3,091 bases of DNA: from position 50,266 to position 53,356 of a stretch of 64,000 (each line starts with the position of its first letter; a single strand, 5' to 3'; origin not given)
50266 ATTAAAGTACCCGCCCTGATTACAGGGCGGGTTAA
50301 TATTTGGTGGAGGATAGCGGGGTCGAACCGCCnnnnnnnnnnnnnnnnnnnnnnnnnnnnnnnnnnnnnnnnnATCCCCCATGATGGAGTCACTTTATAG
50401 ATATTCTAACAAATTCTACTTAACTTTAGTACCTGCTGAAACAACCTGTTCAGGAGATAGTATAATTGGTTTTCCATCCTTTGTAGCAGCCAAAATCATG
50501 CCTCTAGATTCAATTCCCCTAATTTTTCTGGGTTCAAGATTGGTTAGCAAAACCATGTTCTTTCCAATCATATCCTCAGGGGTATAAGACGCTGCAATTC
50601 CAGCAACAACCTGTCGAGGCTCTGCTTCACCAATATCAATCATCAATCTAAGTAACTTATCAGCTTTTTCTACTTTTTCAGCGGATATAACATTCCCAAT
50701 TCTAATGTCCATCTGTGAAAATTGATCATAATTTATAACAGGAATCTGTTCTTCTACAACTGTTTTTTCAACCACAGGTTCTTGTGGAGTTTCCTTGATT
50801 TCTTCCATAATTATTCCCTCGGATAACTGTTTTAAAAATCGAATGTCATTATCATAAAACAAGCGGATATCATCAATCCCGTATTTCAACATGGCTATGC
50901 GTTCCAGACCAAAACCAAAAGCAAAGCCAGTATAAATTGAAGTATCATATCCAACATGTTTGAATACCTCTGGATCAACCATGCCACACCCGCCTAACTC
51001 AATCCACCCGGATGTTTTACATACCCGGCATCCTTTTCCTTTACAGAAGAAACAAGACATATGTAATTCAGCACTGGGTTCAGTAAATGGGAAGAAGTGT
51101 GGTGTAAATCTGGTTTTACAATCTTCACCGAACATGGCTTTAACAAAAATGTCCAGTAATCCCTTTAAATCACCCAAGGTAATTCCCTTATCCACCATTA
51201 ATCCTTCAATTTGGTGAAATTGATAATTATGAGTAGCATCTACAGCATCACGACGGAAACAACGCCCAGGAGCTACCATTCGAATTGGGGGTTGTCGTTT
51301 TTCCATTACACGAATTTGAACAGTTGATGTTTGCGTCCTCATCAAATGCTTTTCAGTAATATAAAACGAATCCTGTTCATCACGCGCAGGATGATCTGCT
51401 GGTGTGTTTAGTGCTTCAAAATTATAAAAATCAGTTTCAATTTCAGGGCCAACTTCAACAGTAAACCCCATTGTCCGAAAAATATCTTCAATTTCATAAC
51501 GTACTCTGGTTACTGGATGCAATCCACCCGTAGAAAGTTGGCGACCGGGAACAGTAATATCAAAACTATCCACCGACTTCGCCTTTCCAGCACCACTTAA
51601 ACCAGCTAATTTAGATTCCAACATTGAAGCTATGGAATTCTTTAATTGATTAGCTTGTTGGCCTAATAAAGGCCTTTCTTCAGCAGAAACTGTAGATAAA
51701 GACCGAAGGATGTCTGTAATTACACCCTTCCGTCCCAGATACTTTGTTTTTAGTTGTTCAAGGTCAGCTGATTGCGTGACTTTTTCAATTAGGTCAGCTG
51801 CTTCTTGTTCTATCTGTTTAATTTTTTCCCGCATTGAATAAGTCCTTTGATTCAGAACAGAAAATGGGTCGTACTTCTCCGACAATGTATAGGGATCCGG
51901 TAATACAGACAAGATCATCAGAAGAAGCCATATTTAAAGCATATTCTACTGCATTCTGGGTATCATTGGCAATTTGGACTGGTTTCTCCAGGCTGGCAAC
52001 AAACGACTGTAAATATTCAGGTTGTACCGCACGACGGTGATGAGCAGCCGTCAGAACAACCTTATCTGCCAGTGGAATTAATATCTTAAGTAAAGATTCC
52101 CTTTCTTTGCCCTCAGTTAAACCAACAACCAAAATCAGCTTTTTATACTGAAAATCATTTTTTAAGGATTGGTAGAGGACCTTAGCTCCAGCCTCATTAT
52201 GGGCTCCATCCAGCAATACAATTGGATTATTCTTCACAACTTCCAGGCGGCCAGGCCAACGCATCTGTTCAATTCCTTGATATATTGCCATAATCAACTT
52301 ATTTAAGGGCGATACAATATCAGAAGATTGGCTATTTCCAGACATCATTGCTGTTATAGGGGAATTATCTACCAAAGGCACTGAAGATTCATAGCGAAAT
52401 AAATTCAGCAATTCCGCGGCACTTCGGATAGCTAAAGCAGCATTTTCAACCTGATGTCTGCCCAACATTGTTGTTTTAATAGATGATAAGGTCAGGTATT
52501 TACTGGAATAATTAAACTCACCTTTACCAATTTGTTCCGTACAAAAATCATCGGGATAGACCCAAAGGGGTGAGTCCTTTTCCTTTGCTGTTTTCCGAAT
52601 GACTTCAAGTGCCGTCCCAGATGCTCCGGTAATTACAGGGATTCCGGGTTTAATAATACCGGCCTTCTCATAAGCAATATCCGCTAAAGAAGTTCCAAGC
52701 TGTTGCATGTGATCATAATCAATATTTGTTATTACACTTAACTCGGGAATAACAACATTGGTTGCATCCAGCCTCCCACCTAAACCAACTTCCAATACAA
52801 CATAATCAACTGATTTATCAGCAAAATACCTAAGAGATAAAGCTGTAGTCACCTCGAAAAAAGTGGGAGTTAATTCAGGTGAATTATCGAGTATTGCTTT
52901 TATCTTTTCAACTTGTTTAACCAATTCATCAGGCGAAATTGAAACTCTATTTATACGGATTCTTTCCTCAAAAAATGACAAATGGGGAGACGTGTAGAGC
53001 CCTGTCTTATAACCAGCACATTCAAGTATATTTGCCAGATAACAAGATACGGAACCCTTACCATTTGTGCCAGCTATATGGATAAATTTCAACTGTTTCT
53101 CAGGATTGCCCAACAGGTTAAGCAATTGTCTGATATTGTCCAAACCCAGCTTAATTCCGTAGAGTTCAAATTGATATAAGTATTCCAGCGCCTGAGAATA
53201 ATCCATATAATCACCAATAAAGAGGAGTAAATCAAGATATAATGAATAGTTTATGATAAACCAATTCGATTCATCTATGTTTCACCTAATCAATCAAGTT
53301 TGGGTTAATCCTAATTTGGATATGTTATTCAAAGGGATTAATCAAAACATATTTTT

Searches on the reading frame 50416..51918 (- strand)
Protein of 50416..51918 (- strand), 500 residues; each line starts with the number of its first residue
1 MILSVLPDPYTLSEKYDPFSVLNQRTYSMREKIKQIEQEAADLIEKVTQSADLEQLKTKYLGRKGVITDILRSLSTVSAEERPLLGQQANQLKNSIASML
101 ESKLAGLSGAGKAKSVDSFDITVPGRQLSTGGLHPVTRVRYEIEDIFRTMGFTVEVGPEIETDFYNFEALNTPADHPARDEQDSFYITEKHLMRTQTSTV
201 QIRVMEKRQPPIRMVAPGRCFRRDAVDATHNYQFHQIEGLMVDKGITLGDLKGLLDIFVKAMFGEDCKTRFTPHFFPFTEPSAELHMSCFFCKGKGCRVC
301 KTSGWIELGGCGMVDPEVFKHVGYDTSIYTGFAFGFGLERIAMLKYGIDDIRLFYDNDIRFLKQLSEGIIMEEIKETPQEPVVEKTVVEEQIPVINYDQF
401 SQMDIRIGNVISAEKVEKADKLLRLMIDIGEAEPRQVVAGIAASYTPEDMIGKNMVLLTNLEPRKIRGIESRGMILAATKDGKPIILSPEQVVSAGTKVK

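Call 3: search_protein_families(library=pfam, proteins=[window:50416-51918:-], max_evalue=0.01)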
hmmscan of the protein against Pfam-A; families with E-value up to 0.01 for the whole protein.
window:50416-51918:- (500 aa): 3 families
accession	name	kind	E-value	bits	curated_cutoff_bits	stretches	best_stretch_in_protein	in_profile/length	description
PF01409.25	tRNA-synt_2d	-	7.4e-103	343.7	19.8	1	119-364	2-245/246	tRNA synthetases class II core domain (F)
PF01588.26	tRNA_bind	-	8.4e-29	100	27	1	405-498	1-96/96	Putative tRNA binding domain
PF02912.23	Phe_tRNA-synt_N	-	6.5e-18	64.9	22.3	1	50-108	3-61/69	Aminoacyl tRNA synthetase class II, N-terminal domain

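Call 4: search_protein_families(library=ncbifam, proteins=[window:50416-51918:-], max_evalue=0.01)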
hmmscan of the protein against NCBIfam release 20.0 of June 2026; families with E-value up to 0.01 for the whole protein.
window:50416-51918:- (500 aa): 16 families
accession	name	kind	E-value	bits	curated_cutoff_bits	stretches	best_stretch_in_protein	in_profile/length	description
TIGR00468.1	pheS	equivalog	6.2e-104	347.7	237.45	1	68-365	3-322/324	phenylalanine--tRNA ligase subunit alpha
NF003210.0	PRK04172.1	equivalog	1.3e-68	232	350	2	188-365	329-491/496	phenylalanine--tRNA ligase subunit alpha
NF051887.1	PheS_related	equivalog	2.4e-46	158.5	300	1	132-378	10-249/349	PheS-related mystery ligase SrmL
TIGR00469.1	pheS_mito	equivalog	3.1e-41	141.5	258.35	2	265-381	255-358/451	phenylalanine--tRNA ligase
TIGR00399.1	metG_C_term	equivalog_domain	1.1e-39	135.4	116.65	1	378-500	17-139/139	methionine--tRNA ligase subunit beta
NF008900.0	PRK12267.1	equivalog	1.5e-36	126.1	598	1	374-500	522-648/648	methionine--tRNA ligase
NF001100.0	PRK00133.1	equivalog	5.2e-36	124.4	587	1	383-500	558-676/676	methionine--tRNA ligase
NF007492.0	PRK10089.1-1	equivalog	4.5e-21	74.8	150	1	394-499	3-109/110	tRNA-binding protein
NF007496.0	PRK10089.1-5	equivalog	4.8e-18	65.4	171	1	396-499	3-108/109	chaperone CsaA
NF007494.0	PRK10089.1-3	equivalog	6.7e-18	64.7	109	1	394-499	3-111/112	tRNA-binding protein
NF007495.0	PRK10089.1-4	equivalog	3.5e-16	59.8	117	1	394-499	4-112/113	tRNA-binding protein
TIGR02222.1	chap_CsaA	subfamily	4.5e-16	58.8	119.65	1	397-499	1-106/107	export-related chaperone CsaA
NF007493.0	PRK10089.1-2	equivalog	3.1e-12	46.5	160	1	394-499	3-111/112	tRNA-binding protein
TIGR00470.1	sepS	equivalog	2.1e-11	43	380.65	1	203-384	199-369/533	O-phosphoserine--tRNA ligase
TIGR00472.1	pheT_bact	equivalog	1.4e-07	30.2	402.65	1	402-478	43-123/798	phenylalanine--tRNA ligase subunit beta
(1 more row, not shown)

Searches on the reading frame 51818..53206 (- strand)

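Call 3: search_protein_families(library=pfam, proteins=[window:51818-53206:-], max_evalue=0.01)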
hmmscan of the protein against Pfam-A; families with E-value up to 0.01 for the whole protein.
window:51818-53206:- (462 aa): 2 families
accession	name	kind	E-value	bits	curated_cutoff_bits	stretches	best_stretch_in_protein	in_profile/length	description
PF02875.26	Mur_ligase_C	-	8.9e-19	69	28.4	1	319-438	1-126/127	Mur ligase, glutamate ligase domain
PF08245.18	Mur_ligase_M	-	2.9e-15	57.2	24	1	44-261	1-198/200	Mur ligase middle domain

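Call 4: search_protein_families(library=ncbifam, proteins=[window:51818-53206:-], max_evalue=0.01)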
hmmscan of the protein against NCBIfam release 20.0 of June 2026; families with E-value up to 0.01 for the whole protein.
window:51818-53206:- (462 aa): 23 families
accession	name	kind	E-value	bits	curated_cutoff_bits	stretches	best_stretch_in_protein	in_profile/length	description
TIGR01499.1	folC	subfamily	9.4e-119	397.3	162.65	2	22-267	1-246/400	bifunctional protein FolC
NF047860.1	Tet-DihydfolSynFolCMyb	equivalog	5.6e-73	246.4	700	2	21-261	45-293/468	bifunctional tetrahydrofolate synthase/dihydrofolate synthase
NF008101.0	PRK10846.1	equivalog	2.7e-60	204.3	360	1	6-446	16-411/422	bifunctional tetrahydrofolate synthase/dihydrofolate synthase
TIGR01085.1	murE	subfamily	3.2e-25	89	257.3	2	307-437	308-445/472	UDP-N-acetylmuramyl-tripeptide synthetase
NF001126.0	PRK00139.1-4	equivalog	4.1e-21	75.1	373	2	302-437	313-456/486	UDP-N-acetylmuramoyl-L-alanyl-D-glutamate--2,6-diaminopimelate ligase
NF010628.0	PRK14022.1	equivalog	2.5e-19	69.4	536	2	307-437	318-454/483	UDP-N-acetylmuramoyl-L-alanyl-D-glutamate--L-lysine ligase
NF008896.0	PRK11929.1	equivalog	1.7e-16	59.2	1023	2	308-437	332-472/965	bifunctional UDP-N-acetylmuramoyl-L-alanyl-D-glutamate--2,6-diaminopimelate ligase MurE/UDP-N-acetylmuramoyl-tripeptide--D-alanyl-D-alanine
NF001124.0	PRK00139.1-2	equivalog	1.7e-15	56.7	476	2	307-437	327-466/500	UDP-N-acetylmuramoyl-L-alanyl-D-glutamate--2,6-diaminopimelate ligase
TIGR02068.2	cya_phycin_syn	equivalog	1.5e-13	49.7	850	1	129-436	539-847/862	cyanophycin synthetase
NF001130.0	PRK00139.2-4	equivalog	3.2e-12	46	715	1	289-437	327-484/516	UDP-N-acetylmuramoyl-L-alanyl-D-glutamate--2,6-diaminopimelate ligase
NF033197.0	F430_CfbE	equivalog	4.1e-11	42.5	250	1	32-266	90-285/430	coenzyme F430 synthase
NF053645.1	pMurC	equivalog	7.1e-11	41.5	560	1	311-400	345-437/492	pseudomurein biosynthesis peptide ligase pMurC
TIGR01143.1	murF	subfamily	2.6e-10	39.8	288.6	1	129-265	122-267/418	UDP-N-acetylmuramoyl-tripeptide--D-alanyl-D-alanine ligase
NF010623.0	PRK14016.1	subfamily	2.9e-10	38.9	877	1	314-435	718-848/871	cyanophycin synthetase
NF001123.0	PRK00139.1-1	equivalog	3.3e-10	39.2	586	1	318-437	338-463/493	UDP-N-acetylmuramoyl-L-alanyl-D-glutamate--2,6-diaminopimelate ligase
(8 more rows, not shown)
